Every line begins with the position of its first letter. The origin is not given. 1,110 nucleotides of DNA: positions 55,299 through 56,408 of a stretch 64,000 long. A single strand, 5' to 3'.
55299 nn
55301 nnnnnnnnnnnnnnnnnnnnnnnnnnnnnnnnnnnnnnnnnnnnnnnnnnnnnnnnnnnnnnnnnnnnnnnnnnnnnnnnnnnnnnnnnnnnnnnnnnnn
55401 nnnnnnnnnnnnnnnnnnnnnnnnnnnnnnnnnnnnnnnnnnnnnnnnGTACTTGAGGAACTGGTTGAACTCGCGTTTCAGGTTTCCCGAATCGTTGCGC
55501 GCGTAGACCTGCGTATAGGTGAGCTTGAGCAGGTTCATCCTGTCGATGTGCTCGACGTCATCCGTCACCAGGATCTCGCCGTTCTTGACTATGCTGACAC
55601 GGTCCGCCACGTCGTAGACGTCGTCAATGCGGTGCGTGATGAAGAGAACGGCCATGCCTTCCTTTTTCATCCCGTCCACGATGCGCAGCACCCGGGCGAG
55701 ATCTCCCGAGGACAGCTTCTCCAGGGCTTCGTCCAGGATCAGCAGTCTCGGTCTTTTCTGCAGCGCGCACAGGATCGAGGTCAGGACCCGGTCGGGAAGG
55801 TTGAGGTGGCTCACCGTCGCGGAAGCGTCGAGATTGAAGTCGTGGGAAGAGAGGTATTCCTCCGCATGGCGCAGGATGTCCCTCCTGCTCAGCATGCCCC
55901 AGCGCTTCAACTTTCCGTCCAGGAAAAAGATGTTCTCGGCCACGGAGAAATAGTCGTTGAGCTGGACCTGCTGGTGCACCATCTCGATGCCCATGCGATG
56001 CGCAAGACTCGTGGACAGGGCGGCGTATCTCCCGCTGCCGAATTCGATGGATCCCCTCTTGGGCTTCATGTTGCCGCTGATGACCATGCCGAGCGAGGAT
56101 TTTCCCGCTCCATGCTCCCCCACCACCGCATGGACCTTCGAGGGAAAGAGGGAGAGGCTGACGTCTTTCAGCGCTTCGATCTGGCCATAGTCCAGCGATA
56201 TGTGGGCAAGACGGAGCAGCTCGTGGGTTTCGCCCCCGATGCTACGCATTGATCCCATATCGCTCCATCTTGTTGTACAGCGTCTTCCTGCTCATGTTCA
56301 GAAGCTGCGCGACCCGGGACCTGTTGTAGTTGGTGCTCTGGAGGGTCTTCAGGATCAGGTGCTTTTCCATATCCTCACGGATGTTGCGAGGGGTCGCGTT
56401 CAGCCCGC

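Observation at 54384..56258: Histidine kinase whose input module is a CUT2-type ABC transporter ATPase domain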

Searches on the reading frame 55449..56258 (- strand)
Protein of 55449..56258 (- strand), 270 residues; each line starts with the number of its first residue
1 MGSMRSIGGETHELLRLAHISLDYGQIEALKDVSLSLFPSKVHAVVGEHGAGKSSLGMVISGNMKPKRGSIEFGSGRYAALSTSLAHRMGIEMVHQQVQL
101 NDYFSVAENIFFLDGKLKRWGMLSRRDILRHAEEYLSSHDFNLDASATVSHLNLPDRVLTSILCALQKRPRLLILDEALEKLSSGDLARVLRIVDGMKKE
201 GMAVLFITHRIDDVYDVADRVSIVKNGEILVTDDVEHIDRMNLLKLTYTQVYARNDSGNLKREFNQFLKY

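Call 37: search_solved_structures(query=window:55449-56258:-, max_evalue=1e-10, show_alignments=2)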
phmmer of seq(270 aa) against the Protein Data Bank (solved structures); distinct sequences matched with E-value up to 1e-10: 88 (the best 60 are shown).
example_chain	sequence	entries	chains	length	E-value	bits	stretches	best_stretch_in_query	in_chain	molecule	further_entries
4f4c_A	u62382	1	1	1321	1.4e-17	67.1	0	25-231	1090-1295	Multidrug resistance protein pgp-1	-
8j5q_D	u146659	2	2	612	1.2e-16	64.1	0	19-238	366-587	Uncharacterized ABC transporter ATP-binding protein Rv1281c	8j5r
8wd9_D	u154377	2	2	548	2.1e-16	63.3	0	29-236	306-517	Probable dipeptide-transport ATP-binding protein ABC transporter DppD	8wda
9j4r_B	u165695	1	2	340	5.7e-16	61.9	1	13-236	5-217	Iron ABC transporter, ATP-binding protein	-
9h78_A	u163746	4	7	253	6.7e-16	61.7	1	14-238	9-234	Uncharacterized ABC transporter ATP-binding protein MJ0035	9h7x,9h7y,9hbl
7zk8_A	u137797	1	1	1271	9.6e-16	61.1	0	27-229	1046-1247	ATP-dependent translocase ABCB1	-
7zk4_A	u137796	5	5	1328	1e-15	61.1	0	27-230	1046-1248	ATP-dependent translocase ABCB1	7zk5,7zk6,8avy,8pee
7zka_A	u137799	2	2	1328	1e-15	61.1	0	27-230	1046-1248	ATP-dependent translocase ABCB1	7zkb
7zk9_A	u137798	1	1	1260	1e-15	61.1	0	27-229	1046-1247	ATP-dependent translocase ABCB1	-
8wdb_D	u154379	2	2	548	1.2e-15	60.9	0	29-236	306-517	Probable dipeptide-transport ATP-binding protein ABC transporter DppD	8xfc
8j5s_D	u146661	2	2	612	1.2e-15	60.8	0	19-238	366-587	Uncharacterized ABC transporter ATP-binding protein Rv1281c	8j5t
6fn1_A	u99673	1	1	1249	1.8e-15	60.3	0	27-229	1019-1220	Human-mouse chimeric ABCB1 (ABCBHM)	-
6fn4_A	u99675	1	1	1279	1.9e-15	60.2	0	27-229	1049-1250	Apo form of Human-mouse chimeric ABCB1 (ABCB1HM) in complex with Antigen binding fragment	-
5x3x_A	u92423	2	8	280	2.1e-15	60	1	25-246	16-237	Cobalt ABC transporter ATP-binding protein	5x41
6ujp_A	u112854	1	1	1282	2.5e-15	59.8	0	27-229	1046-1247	ATP-dependent translocase ABCB1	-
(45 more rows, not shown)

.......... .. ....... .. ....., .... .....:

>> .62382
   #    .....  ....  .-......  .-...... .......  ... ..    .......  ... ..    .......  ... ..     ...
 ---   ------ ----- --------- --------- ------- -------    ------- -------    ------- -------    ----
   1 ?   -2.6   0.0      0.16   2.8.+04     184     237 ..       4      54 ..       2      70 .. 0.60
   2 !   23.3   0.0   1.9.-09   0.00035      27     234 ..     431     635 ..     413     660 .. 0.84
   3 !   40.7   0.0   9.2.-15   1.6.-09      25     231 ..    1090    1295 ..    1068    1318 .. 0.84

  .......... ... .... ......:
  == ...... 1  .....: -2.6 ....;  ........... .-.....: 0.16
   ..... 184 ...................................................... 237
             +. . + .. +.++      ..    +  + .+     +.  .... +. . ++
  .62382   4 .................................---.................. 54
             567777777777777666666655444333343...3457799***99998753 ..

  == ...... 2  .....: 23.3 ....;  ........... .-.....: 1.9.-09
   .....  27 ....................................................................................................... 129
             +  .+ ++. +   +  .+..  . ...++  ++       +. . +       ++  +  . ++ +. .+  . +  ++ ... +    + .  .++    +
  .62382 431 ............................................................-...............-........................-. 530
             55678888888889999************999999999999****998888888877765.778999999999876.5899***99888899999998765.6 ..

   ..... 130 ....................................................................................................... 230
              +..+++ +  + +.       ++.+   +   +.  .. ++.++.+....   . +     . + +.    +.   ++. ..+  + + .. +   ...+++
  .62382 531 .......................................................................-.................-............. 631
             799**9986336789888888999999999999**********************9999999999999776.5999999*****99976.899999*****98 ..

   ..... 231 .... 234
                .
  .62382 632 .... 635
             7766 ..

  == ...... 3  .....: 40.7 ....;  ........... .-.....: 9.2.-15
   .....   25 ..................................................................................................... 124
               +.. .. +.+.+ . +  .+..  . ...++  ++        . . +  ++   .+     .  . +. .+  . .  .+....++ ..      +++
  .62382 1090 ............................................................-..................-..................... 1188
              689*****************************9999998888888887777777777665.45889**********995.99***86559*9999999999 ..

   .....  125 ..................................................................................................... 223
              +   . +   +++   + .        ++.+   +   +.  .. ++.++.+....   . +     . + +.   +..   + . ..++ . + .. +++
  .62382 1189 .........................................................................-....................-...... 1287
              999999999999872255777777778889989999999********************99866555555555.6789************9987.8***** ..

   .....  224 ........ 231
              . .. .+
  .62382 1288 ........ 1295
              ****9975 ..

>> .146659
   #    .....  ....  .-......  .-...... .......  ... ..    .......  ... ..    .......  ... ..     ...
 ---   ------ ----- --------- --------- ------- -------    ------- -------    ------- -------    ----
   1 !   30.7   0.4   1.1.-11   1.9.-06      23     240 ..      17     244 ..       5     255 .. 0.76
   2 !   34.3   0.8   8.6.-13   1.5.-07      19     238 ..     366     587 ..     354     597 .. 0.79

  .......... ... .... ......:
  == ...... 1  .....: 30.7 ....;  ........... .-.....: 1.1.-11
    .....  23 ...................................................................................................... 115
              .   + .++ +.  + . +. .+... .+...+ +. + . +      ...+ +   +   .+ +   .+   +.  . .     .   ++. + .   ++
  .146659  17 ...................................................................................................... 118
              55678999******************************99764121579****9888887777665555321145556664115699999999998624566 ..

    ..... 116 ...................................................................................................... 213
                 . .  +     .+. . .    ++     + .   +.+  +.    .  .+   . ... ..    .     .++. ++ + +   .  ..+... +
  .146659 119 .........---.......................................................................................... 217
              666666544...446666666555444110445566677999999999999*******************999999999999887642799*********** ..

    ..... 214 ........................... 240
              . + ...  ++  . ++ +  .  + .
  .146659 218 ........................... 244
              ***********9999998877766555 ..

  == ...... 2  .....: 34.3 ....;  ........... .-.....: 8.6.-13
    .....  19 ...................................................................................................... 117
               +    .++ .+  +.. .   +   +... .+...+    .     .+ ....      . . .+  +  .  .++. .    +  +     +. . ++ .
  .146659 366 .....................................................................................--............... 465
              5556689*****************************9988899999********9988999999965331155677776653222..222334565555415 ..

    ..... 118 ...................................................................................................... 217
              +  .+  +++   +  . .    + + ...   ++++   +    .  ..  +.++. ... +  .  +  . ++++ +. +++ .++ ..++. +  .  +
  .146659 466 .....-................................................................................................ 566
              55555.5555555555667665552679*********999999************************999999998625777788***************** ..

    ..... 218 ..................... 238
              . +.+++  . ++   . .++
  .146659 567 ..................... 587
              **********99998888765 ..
